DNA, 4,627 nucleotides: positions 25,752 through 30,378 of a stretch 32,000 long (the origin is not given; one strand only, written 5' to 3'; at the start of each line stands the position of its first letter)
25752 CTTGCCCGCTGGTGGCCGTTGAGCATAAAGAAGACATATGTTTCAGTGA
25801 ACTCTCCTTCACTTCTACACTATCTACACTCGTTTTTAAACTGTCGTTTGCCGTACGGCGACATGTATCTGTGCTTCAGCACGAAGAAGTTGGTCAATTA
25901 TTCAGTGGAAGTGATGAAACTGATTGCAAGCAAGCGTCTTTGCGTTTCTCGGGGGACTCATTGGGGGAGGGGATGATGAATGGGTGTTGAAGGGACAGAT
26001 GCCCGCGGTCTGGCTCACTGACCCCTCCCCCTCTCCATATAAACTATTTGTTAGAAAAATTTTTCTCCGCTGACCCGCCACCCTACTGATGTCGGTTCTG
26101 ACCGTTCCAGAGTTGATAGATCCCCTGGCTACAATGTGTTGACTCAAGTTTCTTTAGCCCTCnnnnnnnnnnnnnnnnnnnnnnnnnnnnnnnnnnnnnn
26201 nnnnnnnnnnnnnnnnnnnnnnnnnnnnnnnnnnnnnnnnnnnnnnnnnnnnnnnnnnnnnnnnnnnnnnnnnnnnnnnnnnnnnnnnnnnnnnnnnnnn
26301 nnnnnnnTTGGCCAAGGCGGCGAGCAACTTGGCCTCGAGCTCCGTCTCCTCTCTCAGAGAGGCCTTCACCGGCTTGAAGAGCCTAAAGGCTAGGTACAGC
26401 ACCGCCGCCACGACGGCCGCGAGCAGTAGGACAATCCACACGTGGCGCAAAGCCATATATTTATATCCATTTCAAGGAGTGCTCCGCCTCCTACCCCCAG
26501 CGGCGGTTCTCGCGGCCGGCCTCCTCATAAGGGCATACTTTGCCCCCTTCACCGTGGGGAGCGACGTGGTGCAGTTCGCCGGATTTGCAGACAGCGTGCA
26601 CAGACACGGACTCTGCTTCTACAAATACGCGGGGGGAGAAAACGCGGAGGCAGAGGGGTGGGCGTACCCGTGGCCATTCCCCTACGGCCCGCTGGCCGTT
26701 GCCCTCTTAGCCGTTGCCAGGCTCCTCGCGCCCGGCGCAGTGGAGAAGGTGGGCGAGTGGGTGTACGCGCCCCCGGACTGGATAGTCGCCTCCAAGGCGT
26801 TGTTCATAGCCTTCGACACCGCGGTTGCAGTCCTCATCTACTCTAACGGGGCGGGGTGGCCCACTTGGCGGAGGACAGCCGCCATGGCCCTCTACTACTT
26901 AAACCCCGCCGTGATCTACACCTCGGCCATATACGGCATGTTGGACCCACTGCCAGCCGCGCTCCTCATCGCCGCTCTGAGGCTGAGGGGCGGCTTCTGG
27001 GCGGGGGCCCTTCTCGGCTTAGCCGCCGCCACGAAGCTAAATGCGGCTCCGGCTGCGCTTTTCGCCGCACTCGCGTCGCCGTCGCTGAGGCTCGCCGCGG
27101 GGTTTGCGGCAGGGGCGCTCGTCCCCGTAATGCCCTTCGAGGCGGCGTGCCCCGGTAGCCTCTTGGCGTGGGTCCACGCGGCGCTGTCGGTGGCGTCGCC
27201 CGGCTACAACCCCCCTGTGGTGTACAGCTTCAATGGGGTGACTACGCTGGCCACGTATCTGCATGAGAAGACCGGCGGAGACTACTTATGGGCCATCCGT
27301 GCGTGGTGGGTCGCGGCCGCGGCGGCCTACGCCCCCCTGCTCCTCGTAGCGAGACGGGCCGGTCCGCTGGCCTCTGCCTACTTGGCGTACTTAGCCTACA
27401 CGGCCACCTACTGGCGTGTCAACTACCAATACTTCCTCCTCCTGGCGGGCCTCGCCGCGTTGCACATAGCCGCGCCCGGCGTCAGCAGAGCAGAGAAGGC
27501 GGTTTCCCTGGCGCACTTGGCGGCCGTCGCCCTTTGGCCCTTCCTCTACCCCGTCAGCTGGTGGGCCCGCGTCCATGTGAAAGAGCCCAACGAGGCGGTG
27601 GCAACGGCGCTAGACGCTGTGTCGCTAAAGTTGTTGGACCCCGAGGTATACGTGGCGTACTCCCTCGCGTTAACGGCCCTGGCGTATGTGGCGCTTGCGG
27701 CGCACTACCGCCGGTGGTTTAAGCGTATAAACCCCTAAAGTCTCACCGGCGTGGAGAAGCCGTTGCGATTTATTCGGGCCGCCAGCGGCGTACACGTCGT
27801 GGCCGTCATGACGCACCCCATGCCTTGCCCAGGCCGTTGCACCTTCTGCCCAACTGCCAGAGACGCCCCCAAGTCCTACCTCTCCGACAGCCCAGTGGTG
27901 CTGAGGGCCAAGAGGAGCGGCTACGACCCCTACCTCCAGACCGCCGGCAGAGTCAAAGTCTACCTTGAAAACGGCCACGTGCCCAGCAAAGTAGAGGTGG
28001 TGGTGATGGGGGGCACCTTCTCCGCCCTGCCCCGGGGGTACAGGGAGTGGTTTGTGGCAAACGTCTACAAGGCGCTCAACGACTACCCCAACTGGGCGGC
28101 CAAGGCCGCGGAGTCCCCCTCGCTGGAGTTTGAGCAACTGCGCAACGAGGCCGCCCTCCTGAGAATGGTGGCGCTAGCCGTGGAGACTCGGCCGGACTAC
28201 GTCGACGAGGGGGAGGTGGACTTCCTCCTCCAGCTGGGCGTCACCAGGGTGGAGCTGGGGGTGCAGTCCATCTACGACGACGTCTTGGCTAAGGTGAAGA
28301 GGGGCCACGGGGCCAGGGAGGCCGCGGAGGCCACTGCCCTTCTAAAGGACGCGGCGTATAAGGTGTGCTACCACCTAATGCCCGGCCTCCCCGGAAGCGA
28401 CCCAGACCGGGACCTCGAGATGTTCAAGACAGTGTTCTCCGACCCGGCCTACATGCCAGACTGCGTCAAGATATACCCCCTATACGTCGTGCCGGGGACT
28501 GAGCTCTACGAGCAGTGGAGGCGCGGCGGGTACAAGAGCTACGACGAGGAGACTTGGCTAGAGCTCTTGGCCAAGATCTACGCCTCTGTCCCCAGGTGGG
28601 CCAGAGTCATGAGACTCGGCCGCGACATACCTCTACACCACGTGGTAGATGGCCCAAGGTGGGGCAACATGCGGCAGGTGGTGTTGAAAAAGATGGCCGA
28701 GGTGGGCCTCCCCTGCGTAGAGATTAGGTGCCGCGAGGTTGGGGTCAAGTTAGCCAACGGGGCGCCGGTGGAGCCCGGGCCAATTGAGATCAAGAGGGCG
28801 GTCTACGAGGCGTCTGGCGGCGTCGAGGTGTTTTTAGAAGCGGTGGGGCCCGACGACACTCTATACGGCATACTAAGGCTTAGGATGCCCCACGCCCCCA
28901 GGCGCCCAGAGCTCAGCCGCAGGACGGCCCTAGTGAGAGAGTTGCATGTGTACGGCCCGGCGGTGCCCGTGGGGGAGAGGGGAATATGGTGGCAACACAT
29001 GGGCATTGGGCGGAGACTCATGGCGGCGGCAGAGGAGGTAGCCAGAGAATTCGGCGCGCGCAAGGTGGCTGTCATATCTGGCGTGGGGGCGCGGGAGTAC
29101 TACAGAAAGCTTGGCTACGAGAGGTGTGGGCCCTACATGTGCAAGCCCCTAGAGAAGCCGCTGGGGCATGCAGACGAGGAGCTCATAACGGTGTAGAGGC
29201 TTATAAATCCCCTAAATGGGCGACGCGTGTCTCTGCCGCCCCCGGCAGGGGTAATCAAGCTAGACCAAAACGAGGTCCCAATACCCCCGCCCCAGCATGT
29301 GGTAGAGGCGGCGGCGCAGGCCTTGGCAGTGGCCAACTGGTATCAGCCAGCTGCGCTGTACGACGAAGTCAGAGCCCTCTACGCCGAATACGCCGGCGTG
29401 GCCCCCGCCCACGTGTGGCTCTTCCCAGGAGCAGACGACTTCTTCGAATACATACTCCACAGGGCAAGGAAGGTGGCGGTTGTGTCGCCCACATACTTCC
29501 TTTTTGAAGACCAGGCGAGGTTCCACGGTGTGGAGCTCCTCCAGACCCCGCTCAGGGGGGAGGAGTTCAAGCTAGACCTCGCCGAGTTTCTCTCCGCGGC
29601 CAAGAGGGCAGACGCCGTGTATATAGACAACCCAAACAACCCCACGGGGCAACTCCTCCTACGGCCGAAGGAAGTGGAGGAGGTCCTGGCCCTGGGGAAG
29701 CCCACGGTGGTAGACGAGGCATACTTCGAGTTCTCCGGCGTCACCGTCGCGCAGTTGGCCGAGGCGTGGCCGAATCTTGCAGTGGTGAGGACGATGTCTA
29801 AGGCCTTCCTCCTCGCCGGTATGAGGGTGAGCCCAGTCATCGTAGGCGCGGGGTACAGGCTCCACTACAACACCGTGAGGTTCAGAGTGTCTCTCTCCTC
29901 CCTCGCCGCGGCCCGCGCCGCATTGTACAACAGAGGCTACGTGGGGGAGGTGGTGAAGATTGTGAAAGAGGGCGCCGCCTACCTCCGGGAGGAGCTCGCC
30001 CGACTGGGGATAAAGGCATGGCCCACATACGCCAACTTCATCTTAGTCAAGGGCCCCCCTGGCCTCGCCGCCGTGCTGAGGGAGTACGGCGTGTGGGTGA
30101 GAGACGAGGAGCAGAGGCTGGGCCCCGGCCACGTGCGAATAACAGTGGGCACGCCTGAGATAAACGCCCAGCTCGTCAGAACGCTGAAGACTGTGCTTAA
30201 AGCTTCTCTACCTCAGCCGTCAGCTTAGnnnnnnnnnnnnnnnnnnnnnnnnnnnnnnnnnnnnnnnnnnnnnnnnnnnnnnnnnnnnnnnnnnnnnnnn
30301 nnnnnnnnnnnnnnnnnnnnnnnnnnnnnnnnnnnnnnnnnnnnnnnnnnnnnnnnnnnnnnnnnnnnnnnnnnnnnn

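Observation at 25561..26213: About 0.59 kb of low-GC non-coding DNA inserted between two formerly overlapping genes, bracketed by a diverged duplication of their junction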

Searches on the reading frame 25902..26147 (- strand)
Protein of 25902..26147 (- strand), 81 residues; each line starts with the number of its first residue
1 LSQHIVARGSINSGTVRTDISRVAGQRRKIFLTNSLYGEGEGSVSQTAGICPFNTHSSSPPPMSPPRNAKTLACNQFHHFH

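Call 10: search_protein_families(library=pfam, proteins=[window:25902-26147:-], max_evalue=0.01)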
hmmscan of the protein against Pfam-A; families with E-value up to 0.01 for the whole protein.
window:25902-26147:- (81 aa): 0 families

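Call 42: search_protein_families(library=phrogs, proteins=[window:25902-26147:-], max_evalue=1)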
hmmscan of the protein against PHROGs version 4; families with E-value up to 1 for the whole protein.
window:25902-26147:- (81 aa): 1 family
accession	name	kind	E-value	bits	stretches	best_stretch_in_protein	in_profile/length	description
phrog_36831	-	unknown function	0.035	15.5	1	14-57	49-92/96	-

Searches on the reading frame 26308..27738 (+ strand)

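Call 10: search_protein_families(library=pfam, proteins=[window:26308-27738:+], max_evalue=0.01)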
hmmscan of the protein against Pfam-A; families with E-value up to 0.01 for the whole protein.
window:26308-27738:+ (476 aa): 2 families
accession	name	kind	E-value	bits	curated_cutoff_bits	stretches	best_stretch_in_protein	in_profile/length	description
PF09594.16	GT87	-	3.6e-07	30.6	25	1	124-358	1-224/237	Glycosyltransferase family 87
PF06728.19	PIG-U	-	0.0091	15.6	24.5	1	153-256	72-188/378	GPI transamidase subunit PIG-U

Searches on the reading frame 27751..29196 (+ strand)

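Call 10: search_protein_families(library=pfam, proteins=[window:27751-29196:+], max_evalue=0.01)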
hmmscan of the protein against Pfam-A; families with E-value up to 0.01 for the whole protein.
window:27751-29196:+ (481 aa): 5 families
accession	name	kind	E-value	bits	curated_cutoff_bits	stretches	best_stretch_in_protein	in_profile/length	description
PF16199.10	Radical_SAM_C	-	2.3e-22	79.3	31.9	1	236-316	1-84/85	Radical_SAM C-terminal domain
PF04055.27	Radical_SAM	-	9.8e-19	68.6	29.5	1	26-220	7-158/166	Radical SAM superfamily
PF00583.31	Acetyltransf_1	-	2.1e-06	28.4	20.7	1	414-456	71-116/116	Acetyltransferase (GNAT) family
PF13673.13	Acetyltransf_10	-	2.6e-06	27.9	23.6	1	414-461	63-112/128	Acetyltransferase (GNAT) domain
PF13508.13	Acetyltransf_7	-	3e-05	24.8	27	1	414-457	40-83/84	Acetyltransferase (GNAT) domain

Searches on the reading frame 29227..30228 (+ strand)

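Call 45: search_protein_families(library=pfam, proteins=[window:29227-30228:+], max_evalue=0.001)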
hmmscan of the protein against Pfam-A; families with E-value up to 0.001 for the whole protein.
window:29227-30228:+ (333 aa): 1 family
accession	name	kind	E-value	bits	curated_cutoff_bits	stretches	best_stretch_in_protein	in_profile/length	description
PF00155.27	Aminotran_1_2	-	4e-37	128.7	19.7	1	8-319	2-360/361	Aminotransferase class I and II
